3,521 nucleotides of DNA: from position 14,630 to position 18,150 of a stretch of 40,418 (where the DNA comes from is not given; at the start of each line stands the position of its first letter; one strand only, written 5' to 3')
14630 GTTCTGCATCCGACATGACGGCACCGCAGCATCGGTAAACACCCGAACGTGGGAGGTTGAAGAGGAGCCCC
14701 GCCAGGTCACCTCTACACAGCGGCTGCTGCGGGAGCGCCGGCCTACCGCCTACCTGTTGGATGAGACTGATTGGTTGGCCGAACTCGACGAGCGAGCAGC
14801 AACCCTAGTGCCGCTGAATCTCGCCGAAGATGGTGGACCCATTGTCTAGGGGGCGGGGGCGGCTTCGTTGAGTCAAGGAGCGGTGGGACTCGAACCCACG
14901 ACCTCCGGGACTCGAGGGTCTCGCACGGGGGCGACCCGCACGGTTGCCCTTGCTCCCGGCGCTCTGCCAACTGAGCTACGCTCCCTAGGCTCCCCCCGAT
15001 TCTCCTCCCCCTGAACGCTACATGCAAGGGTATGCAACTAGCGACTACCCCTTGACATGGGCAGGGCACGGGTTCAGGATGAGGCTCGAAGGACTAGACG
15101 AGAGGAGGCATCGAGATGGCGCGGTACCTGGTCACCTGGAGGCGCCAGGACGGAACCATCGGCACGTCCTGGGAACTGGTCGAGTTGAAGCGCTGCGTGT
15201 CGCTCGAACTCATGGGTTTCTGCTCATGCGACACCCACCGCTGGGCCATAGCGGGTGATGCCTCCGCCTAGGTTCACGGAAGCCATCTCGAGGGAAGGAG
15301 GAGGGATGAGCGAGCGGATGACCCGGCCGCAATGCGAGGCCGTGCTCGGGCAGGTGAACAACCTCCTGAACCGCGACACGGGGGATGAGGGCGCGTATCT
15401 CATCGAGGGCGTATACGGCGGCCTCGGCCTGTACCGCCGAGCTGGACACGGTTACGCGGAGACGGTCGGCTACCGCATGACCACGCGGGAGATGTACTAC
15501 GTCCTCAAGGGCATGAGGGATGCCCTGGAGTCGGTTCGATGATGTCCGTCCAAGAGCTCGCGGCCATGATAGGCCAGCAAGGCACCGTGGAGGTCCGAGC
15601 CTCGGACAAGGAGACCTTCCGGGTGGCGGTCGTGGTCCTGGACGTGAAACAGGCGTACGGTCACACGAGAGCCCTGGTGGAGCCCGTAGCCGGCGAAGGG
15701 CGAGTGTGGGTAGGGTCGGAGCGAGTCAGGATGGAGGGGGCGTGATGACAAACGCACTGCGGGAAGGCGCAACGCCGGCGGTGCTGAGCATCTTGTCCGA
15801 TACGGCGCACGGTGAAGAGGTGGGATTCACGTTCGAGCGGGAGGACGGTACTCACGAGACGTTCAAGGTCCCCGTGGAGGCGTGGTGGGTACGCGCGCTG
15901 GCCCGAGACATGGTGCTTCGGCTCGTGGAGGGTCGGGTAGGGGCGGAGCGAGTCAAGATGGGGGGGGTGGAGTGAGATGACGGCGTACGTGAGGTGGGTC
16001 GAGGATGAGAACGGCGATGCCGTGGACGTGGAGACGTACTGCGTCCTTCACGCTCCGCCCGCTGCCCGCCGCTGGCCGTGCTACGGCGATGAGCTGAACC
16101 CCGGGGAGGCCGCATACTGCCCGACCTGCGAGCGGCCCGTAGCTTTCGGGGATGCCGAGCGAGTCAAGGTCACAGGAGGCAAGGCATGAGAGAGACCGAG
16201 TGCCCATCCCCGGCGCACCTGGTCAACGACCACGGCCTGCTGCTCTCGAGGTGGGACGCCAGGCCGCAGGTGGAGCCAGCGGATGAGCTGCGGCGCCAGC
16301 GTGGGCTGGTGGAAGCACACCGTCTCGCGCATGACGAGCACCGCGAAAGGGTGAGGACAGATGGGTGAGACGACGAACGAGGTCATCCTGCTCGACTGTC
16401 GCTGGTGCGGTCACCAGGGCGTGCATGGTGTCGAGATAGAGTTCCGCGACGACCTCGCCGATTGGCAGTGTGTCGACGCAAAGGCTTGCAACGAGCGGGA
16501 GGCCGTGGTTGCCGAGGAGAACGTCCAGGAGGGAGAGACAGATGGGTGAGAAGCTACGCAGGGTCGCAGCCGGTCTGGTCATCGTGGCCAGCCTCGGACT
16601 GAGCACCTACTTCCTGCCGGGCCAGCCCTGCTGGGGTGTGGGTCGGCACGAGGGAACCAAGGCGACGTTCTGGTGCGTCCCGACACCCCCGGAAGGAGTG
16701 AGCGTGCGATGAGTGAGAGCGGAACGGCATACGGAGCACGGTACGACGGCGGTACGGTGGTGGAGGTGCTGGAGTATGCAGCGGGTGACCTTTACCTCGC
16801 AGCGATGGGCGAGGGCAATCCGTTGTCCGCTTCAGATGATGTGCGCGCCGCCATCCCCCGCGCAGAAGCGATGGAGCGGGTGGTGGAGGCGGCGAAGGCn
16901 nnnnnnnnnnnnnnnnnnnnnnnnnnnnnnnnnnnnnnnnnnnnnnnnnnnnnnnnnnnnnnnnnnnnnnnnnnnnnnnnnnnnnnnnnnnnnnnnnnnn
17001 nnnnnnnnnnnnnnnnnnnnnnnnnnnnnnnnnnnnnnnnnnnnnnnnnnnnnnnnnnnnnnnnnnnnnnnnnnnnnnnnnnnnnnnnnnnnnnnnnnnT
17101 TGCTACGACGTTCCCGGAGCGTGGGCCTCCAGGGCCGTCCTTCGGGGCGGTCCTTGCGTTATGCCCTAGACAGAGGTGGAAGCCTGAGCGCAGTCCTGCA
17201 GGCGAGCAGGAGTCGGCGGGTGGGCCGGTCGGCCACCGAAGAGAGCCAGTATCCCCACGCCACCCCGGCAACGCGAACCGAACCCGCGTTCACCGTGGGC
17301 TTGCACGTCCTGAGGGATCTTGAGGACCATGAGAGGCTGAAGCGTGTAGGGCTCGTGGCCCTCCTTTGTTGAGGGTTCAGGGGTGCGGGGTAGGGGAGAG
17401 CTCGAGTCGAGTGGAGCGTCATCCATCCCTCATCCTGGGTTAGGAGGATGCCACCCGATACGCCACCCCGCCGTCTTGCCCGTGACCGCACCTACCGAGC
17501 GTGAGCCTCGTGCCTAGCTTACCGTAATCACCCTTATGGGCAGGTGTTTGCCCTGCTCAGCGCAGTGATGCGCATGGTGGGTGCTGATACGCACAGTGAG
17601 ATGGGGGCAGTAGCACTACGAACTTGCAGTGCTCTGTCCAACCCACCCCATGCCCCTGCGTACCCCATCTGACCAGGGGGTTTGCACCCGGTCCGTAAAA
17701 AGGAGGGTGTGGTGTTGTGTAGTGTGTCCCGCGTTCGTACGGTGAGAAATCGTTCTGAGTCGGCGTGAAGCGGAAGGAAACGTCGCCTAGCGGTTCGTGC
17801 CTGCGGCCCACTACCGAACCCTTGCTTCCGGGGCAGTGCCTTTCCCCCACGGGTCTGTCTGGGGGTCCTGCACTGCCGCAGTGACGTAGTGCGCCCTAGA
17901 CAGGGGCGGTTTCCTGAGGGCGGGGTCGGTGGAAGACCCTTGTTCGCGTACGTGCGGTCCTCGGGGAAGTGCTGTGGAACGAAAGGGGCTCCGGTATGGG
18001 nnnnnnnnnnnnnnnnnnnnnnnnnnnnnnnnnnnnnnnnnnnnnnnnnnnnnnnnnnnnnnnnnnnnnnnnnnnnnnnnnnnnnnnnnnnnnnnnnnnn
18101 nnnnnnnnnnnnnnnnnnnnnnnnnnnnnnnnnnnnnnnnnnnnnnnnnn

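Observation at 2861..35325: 15-nt motif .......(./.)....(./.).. sits at the boundary of every late-gene block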

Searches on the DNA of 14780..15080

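Call 85: search_rna_families(source=window, start=14780, end=15080, threshold=gathering, show_alignments=1)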
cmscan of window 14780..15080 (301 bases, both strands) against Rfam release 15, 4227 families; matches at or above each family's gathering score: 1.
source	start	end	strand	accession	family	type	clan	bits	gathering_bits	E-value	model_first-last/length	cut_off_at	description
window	14875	14985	-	RF00005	tRNA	Gene; tRNA;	CL00001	54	29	3.8e-11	1-71/71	no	tRNA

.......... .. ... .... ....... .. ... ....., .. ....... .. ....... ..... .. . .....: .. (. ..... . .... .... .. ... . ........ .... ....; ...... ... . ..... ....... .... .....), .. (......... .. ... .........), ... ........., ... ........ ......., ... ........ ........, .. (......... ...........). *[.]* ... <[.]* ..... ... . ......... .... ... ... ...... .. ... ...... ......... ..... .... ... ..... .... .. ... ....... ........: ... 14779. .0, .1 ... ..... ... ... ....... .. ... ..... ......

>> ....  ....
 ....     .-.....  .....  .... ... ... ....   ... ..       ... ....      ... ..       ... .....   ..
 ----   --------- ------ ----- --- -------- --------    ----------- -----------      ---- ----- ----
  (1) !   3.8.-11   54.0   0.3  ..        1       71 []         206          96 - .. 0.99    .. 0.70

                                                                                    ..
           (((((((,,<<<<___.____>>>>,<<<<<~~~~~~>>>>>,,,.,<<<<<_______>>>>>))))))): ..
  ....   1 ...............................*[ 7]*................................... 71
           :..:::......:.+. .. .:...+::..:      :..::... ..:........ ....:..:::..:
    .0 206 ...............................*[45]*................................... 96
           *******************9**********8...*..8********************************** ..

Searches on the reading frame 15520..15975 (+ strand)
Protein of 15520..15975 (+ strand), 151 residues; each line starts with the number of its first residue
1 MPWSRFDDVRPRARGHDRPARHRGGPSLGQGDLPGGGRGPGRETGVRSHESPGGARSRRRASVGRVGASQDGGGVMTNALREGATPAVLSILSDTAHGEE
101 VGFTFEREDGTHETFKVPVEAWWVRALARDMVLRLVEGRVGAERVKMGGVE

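Call 46: search_protein_families(library=pfam, proteins=[window:15520-15975:+], max_evalue=0.5)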
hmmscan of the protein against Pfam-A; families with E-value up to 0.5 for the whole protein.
window:15520-15975:+ (151 aa): 1 family
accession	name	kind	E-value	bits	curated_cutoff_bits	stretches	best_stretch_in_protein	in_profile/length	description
PF21214.3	SelB_WH_2nd_bact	-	0.15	12.4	27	1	119-131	18-30/59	Selenocysteine-specific elongation factor, winged helix domain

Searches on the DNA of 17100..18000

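Call 92: search_rna_families(source=window, start=17100, end=18000, threshold=evalue, max_evalue=1)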
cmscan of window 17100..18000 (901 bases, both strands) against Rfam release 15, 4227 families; matches with E-value up to 1: 0.
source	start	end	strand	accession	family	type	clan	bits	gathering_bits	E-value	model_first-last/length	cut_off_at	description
